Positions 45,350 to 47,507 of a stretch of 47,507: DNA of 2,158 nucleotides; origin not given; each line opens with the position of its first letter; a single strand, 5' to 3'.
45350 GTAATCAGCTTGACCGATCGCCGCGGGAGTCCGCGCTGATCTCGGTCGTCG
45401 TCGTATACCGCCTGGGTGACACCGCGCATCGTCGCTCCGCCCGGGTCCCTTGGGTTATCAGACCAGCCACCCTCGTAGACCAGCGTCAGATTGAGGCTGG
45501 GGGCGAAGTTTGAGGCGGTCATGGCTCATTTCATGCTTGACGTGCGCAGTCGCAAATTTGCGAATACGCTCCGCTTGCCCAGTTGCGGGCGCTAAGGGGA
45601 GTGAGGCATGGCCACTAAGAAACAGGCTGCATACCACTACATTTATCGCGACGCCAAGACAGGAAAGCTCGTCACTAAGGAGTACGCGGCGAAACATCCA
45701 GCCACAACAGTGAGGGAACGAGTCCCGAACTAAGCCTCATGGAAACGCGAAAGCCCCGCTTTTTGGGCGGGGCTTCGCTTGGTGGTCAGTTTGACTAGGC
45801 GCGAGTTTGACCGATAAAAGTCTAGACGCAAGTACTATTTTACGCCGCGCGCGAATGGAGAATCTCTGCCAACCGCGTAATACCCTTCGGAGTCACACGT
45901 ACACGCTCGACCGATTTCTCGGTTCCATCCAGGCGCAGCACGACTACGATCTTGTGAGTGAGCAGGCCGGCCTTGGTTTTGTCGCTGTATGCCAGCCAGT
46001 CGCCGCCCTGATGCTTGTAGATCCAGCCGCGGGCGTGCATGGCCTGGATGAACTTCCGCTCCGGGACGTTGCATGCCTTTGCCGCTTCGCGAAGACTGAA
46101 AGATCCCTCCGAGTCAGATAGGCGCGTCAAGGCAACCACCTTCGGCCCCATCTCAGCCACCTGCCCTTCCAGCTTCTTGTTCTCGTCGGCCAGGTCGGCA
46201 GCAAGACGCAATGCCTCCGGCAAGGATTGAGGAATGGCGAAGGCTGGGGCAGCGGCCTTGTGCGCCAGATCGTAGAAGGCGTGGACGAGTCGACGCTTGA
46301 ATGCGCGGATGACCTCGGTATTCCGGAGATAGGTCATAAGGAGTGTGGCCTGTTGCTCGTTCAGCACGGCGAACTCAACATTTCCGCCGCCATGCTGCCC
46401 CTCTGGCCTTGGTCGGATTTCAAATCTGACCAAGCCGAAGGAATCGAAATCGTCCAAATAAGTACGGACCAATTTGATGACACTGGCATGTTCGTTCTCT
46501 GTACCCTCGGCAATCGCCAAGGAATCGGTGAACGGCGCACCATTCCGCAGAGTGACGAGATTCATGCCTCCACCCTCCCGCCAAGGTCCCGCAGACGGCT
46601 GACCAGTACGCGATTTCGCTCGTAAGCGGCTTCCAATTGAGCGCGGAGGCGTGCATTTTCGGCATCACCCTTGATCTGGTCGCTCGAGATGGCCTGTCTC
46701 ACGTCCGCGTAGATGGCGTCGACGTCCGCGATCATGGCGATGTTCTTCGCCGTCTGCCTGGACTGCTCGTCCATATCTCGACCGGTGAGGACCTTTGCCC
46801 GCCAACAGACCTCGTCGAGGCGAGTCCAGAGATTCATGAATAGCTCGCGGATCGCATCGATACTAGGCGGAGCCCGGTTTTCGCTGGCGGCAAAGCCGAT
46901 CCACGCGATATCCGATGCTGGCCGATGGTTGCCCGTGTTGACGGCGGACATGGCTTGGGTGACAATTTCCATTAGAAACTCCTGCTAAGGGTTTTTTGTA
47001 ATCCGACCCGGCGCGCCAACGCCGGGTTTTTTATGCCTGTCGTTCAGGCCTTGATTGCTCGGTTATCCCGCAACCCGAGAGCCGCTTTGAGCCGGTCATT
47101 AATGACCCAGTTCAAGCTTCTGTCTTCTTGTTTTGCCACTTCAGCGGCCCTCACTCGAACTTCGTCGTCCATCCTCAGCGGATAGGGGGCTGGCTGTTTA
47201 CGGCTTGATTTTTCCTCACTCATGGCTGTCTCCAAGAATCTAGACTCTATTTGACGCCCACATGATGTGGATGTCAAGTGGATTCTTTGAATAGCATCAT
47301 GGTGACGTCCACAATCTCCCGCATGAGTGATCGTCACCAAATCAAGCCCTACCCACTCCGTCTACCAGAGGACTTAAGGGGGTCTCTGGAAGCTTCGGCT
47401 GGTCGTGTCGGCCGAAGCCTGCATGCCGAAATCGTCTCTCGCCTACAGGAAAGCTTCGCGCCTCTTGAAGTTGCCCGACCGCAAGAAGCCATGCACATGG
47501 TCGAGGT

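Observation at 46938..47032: Candidate sar-like antisense RNA over the ribosome-binding site of the gene downstream of arc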

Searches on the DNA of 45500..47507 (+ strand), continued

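Call 105: search_with_rna_model(model_id=R2, sources=[L002, L004, L005, L007, L008, L009, L010, L011, L012, L013, L014, L015, L016, L017, L018, L019, L020, L021, L022, L023, L024, L025, L026, L027, L028, L029, L030, L031, L032, L033, L034, L035, L036, L037, L038, L039, L040, L041, L042, L043, L044, L045, L046, L047, L048, L049, L050, L051, L052, L053, L054, L055, L056, L057, L058, L059, L060, L061, L062, L063, L064, L065, L066, L067, L068, L069, L070, L071, L072, L073, L074, L075, L076, L077, L079, L081, L082, L083, L084, L085, L087, L088, L090, L091, L092, L093, L097, L099, L102, L103, window], max_evalue=1)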
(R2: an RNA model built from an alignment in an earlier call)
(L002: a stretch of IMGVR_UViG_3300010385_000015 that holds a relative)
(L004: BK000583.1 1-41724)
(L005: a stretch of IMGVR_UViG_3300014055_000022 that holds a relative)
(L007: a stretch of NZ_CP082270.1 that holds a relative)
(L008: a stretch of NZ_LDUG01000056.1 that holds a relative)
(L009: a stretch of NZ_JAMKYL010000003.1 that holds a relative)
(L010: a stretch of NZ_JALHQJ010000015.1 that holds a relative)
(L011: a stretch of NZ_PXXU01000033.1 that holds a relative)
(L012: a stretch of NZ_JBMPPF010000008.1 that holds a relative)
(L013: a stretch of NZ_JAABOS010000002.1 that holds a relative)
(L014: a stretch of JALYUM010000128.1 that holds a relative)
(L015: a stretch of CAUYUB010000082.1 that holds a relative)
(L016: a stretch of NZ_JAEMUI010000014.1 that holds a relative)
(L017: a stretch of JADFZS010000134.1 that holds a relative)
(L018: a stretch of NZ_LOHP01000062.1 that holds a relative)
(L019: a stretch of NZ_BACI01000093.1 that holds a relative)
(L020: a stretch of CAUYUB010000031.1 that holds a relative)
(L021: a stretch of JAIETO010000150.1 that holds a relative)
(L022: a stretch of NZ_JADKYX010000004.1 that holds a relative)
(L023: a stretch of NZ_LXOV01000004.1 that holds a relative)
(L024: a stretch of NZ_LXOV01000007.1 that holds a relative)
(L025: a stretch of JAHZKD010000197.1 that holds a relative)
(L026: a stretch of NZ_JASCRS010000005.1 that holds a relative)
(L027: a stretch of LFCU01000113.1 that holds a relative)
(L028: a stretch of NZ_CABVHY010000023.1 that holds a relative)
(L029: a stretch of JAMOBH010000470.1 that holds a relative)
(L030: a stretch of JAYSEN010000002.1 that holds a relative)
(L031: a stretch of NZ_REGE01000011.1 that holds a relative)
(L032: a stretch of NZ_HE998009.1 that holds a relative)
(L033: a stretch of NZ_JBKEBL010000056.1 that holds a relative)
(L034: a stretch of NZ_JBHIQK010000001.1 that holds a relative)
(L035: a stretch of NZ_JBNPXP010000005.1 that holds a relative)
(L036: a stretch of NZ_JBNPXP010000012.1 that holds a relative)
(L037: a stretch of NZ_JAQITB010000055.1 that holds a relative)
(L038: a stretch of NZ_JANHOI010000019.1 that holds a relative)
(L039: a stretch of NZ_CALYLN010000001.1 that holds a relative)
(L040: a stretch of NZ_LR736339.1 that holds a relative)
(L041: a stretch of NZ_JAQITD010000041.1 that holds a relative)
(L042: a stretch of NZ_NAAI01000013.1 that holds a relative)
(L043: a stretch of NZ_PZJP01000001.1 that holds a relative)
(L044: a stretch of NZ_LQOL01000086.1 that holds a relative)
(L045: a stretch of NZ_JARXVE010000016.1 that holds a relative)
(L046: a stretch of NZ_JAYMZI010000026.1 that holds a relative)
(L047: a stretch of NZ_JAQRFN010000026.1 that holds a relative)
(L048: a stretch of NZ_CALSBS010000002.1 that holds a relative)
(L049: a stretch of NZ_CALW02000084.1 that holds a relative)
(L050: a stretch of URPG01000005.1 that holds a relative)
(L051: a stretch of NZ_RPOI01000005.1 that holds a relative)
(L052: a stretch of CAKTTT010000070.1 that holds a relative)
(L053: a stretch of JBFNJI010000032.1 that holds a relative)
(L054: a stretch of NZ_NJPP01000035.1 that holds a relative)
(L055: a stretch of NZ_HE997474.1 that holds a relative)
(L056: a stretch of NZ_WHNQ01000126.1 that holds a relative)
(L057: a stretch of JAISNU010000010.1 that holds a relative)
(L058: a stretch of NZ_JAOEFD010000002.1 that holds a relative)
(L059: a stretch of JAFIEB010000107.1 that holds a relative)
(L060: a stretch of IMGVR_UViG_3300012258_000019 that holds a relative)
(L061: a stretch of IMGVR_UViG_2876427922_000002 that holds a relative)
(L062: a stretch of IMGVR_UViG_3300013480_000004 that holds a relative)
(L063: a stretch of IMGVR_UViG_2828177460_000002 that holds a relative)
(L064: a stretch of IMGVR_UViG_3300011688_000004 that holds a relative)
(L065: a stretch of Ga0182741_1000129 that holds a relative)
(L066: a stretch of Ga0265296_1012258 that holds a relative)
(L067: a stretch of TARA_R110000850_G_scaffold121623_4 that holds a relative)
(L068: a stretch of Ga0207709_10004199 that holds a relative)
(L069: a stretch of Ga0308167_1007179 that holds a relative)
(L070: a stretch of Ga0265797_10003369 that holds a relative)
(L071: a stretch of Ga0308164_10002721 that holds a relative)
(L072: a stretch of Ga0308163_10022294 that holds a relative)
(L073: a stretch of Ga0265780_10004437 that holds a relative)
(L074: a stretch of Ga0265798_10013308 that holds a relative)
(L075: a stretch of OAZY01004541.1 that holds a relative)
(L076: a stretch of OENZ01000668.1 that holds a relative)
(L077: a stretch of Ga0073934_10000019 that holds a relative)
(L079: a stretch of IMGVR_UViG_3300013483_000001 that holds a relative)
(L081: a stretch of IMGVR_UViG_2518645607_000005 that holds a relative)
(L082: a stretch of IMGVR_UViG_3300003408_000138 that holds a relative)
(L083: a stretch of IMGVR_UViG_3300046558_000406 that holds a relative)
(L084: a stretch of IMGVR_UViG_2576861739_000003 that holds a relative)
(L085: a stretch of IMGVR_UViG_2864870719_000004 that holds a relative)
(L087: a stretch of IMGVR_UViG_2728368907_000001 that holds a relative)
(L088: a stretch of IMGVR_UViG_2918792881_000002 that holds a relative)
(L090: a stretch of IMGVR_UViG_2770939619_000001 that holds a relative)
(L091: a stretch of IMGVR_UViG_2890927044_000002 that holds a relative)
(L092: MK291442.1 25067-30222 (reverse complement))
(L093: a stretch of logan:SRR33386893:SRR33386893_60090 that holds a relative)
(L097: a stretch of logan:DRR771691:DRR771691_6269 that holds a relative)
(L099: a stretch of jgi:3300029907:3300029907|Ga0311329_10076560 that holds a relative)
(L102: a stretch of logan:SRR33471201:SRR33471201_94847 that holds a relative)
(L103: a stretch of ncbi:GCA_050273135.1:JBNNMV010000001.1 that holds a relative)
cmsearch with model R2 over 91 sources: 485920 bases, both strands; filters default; matches with E-value up to 1: 26.
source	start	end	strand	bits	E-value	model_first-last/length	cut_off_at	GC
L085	540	620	+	64.6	9.9e-18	1-83/83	no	0.48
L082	948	1036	+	46.9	5.1e-12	1-83/83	no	0.55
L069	1379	1467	-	27.1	1.3e-05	1-83/83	no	0.61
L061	3340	3427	-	26.9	1.4e-05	1-83/83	no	0.64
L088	1665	1752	+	26.6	1.8e-05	1-83/83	no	0.57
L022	3306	3385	-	25.4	4.3e-05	1-83/83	no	0.55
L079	908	991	+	24.5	8.9e-05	1-83/83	no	0.51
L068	3679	3766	-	22.7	0.00032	1-83/83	no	0.58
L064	3296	3384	-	22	0.00056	1-83/83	no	0.62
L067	1645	1731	+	21.9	0.00061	1-83/83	no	0.48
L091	1653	1736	+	21.5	0.00078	1-83/83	no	0.6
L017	2374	2467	-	21.1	0.001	1-83/83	no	0.46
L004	15015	15093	-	20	0.0025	1-83/83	no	0.49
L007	3671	3760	-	19.7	0.003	1-83/83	no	0.63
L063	3323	3412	-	18.7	0.0066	1-83/83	no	0.62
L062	3268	3358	-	18.1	0.01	1-83/83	no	0.62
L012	1780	1832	-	17.4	0.016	1-83/83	no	0.4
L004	37845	37956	+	17.1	0.021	1-83/83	no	0.38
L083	1664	1740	+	16.5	0.032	1-83/83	no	0.52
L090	550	581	+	16.1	0.044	38-69/83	no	0.72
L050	399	473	+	14.4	0.15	1-83/83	no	0.47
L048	453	521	+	14.3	0.17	1-83/83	no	0.43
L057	2411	2476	+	14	0.21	1-83/83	no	0.38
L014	3324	3400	-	13.4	0.32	1-83/83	no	0.53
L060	3309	3359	-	12.4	0.67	1-83/83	no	0.71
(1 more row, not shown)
